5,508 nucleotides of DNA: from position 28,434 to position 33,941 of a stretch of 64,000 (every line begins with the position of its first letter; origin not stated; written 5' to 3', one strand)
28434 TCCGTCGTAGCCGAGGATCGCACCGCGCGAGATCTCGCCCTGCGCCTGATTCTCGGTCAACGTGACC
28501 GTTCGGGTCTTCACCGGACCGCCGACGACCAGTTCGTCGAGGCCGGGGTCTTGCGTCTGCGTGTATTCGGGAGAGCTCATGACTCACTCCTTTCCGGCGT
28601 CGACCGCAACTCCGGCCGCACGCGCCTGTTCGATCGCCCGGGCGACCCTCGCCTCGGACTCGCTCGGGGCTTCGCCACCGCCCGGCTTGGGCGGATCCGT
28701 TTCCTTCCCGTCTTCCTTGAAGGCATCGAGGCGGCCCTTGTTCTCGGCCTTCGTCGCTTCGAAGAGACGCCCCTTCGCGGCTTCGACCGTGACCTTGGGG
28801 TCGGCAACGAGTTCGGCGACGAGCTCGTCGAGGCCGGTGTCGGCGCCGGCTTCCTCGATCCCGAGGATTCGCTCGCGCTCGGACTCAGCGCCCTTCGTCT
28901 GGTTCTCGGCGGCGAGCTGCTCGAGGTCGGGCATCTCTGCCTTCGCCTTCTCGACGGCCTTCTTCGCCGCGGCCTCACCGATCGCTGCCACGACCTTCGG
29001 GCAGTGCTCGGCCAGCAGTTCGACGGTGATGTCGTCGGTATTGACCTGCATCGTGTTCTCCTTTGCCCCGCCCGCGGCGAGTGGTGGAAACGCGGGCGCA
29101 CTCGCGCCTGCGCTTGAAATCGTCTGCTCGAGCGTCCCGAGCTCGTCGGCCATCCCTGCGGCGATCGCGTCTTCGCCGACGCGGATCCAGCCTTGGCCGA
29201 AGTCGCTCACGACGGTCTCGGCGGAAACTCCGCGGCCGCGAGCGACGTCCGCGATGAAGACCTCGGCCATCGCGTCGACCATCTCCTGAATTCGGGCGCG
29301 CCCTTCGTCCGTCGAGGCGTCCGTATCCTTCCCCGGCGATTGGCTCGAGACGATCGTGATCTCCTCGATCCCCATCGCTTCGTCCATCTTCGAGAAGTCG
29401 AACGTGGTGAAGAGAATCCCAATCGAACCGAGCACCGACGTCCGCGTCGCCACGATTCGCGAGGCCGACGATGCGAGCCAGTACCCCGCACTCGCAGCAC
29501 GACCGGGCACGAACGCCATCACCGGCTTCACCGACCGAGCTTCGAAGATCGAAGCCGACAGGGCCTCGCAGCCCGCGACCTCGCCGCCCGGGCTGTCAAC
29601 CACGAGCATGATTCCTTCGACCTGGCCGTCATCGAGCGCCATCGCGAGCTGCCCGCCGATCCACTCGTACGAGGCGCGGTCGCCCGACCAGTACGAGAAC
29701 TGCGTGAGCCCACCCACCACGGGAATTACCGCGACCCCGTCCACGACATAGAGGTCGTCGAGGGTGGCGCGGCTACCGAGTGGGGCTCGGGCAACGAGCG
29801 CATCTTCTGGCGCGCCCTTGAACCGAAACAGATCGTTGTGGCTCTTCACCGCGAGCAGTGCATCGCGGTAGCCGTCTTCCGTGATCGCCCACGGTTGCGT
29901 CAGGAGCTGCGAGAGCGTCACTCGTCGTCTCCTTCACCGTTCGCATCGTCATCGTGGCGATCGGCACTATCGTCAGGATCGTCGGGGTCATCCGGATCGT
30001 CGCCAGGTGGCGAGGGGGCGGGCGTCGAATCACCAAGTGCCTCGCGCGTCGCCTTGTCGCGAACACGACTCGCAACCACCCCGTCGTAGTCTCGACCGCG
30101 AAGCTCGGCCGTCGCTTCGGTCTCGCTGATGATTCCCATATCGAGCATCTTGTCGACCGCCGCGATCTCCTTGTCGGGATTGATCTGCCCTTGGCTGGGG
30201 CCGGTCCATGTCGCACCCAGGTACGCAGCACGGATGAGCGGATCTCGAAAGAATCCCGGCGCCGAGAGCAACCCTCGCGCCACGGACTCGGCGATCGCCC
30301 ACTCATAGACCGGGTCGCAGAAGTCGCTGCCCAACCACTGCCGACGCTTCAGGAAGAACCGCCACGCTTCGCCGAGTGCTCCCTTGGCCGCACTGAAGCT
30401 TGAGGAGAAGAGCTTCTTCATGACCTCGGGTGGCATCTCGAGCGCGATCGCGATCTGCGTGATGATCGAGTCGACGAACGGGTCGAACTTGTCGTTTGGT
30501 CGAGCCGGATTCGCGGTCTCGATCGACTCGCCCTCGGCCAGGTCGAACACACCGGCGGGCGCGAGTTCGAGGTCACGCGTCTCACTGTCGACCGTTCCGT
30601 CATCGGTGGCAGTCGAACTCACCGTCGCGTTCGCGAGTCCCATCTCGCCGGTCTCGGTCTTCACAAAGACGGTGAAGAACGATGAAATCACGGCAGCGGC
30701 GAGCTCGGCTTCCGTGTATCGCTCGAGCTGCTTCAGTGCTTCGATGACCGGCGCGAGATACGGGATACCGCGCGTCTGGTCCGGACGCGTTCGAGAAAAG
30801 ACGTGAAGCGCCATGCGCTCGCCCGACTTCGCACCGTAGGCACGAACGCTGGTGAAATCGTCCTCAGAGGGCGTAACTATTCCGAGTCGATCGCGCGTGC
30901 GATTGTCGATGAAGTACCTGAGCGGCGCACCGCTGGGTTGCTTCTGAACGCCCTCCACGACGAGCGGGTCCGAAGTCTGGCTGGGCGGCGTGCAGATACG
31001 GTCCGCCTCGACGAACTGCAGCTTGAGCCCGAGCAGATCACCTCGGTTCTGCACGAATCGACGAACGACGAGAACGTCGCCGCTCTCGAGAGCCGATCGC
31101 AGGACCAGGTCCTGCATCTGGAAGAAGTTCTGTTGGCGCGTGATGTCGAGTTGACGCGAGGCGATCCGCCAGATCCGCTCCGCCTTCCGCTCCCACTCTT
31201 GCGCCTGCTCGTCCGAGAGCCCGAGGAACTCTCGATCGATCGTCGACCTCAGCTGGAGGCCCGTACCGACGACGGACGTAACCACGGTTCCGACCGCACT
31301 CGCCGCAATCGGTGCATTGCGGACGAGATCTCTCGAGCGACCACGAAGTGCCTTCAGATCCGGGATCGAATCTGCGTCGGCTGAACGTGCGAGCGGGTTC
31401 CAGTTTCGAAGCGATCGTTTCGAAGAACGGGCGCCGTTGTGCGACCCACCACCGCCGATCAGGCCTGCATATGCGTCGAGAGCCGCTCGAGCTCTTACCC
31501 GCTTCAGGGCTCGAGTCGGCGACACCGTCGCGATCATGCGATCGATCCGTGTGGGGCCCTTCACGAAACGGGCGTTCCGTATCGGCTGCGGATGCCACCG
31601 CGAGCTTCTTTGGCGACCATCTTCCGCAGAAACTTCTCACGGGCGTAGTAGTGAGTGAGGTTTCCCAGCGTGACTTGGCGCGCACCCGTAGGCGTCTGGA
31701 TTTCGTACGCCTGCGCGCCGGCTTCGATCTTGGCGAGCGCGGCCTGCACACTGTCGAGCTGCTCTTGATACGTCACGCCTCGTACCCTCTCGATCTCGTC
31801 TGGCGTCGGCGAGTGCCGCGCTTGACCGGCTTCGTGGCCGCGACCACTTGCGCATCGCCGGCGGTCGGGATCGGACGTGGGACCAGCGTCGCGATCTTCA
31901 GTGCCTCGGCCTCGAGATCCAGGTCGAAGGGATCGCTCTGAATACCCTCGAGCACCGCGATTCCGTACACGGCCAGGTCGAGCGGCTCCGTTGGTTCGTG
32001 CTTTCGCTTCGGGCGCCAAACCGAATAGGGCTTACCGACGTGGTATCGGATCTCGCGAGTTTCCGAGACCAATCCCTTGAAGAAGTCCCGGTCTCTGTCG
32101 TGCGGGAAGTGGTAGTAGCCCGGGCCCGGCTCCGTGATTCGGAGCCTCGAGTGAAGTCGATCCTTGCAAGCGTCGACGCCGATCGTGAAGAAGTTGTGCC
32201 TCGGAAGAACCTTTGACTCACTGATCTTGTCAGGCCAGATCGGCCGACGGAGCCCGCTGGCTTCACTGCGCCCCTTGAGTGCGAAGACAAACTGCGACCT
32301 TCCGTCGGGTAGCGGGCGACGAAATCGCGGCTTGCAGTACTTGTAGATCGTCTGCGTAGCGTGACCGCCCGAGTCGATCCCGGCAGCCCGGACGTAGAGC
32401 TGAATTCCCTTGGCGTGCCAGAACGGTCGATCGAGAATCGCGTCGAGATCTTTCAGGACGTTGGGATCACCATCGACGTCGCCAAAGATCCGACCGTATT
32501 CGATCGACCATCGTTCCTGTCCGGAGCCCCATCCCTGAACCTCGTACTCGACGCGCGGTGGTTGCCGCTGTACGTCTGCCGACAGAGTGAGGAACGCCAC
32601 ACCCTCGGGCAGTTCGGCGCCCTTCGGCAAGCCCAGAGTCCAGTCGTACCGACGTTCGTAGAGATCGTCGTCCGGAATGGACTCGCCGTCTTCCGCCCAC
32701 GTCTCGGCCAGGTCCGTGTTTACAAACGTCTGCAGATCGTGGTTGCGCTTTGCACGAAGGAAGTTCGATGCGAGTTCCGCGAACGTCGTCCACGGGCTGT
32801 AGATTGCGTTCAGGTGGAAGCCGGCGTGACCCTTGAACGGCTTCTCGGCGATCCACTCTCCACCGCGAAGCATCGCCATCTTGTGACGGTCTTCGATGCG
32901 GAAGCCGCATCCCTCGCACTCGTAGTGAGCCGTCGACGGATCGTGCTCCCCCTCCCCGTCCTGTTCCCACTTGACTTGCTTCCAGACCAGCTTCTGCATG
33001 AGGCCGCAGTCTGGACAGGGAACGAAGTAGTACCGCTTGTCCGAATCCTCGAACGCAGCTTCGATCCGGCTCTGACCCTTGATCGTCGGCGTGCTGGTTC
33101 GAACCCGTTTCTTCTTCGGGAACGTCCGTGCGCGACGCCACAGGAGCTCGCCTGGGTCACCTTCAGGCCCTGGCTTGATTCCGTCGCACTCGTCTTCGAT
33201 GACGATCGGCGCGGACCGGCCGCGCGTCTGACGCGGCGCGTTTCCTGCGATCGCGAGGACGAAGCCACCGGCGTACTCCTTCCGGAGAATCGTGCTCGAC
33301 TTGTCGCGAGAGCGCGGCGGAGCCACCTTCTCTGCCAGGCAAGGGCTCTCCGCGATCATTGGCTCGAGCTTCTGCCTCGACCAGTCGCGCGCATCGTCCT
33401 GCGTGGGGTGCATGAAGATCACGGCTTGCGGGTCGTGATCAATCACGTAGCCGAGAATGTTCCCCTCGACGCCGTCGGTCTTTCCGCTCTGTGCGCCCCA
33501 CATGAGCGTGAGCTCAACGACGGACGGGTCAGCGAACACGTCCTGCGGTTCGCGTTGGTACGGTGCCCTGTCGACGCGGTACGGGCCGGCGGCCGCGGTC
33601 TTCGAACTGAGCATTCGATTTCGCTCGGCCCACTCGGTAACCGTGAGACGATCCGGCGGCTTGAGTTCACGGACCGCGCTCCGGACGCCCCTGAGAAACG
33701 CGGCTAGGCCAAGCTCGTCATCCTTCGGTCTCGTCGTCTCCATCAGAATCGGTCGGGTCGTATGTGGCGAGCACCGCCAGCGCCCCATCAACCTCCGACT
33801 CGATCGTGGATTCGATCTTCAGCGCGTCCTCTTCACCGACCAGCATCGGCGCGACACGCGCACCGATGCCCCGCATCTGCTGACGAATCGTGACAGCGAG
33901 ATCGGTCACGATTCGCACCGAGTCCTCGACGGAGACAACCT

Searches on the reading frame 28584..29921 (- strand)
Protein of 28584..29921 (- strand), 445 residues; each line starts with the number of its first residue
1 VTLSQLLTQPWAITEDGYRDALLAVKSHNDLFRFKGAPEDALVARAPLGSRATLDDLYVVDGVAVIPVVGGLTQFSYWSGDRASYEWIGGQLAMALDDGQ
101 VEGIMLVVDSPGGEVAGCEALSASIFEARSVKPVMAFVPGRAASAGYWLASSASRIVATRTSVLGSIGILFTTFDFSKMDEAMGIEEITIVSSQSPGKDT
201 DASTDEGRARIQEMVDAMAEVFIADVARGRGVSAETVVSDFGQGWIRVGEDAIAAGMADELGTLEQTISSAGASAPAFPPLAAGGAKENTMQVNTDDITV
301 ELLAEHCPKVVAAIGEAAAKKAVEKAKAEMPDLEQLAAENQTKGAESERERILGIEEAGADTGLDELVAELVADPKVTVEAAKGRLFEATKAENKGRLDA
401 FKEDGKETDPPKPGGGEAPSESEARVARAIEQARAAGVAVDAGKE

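Call 39: search_protein_families(library=pfam, proteins=[window:28584-29921:-], max_evalue=0.01)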
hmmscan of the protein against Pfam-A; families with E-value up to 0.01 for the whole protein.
window:28584-29921:- (445 aa): 3 families
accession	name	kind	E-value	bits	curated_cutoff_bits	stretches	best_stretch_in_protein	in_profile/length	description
PF01343.23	Peptidase_S49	-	9.4e-27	94.3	24.9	1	129-271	4-147/154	Peptidase family S49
PF25145.1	NfeD1b_N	-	5.1e-07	29.9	40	1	98-169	28-97/189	NfeD1b, N-terminal domain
PF00574.28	CLP_protease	-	0.0088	16.4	20.2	0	89-154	34-97/182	Clp protease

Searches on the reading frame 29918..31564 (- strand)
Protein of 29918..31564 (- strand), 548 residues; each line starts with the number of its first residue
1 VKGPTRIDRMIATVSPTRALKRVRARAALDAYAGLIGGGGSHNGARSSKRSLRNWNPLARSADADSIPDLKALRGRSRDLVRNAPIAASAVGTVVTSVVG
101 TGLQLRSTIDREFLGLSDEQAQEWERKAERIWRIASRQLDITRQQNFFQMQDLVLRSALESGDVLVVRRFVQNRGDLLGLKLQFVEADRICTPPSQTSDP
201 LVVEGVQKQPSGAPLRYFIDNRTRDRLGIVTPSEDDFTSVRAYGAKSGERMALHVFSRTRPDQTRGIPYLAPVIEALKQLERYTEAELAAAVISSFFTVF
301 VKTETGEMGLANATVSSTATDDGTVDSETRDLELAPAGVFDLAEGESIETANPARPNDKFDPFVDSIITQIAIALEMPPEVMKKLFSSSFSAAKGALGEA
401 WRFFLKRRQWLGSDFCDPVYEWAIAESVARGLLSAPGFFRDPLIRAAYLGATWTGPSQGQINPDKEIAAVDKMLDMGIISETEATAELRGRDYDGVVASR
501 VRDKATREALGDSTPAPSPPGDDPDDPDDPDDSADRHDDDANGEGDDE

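Call 39: search_protein_families(library=pfam, proteins=[window:29918-31564:-], max_evalue=0.01)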
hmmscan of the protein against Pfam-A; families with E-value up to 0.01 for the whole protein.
window:29918-31564:- (548 aa): 1 family
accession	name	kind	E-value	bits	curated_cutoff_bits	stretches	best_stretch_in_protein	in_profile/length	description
PF05136.18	Phage_portal_2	-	4.4e-92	309.4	32.9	1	49-408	2-354/354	Phage portal protein, lambda family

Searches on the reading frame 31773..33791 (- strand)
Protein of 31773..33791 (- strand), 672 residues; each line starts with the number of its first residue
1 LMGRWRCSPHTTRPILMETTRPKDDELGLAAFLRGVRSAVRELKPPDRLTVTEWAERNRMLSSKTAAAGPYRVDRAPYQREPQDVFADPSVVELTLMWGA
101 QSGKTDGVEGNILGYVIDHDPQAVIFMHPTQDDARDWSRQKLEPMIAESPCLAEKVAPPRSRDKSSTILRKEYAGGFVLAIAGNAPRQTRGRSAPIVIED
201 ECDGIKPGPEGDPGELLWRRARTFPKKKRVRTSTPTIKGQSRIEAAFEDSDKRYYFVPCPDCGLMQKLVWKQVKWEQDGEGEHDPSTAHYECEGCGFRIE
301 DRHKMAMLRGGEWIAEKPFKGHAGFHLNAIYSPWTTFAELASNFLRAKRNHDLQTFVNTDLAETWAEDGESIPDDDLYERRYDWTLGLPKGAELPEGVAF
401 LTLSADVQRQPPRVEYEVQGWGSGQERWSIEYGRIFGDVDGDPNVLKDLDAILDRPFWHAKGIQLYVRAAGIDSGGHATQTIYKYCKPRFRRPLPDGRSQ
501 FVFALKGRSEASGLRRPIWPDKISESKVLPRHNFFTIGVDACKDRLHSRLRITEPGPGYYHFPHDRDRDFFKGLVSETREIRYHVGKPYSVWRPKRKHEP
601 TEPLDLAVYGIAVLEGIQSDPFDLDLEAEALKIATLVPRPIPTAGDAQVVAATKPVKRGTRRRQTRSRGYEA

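Call 39: search_protein_families(library=pfam, proteins=[window:31773-33791:-], max_evalue=0.01)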
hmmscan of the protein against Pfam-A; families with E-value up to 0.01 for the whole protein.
window:31773-33791:- (672 aa): 2 families
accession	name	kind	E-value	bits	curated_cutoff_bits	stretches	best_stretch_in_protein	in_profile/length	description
PF05876.18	GpA_ATPase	-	4.6e-81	272.5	25.6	1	66-313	2-247/247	Phage terminase large subunit gpA, ATPase domain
PF20454.4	GpA_nuclease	-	3.3e-74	250.2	22.5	1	322-615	1-285/294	Terminase large subunit gpA, endonuclease domain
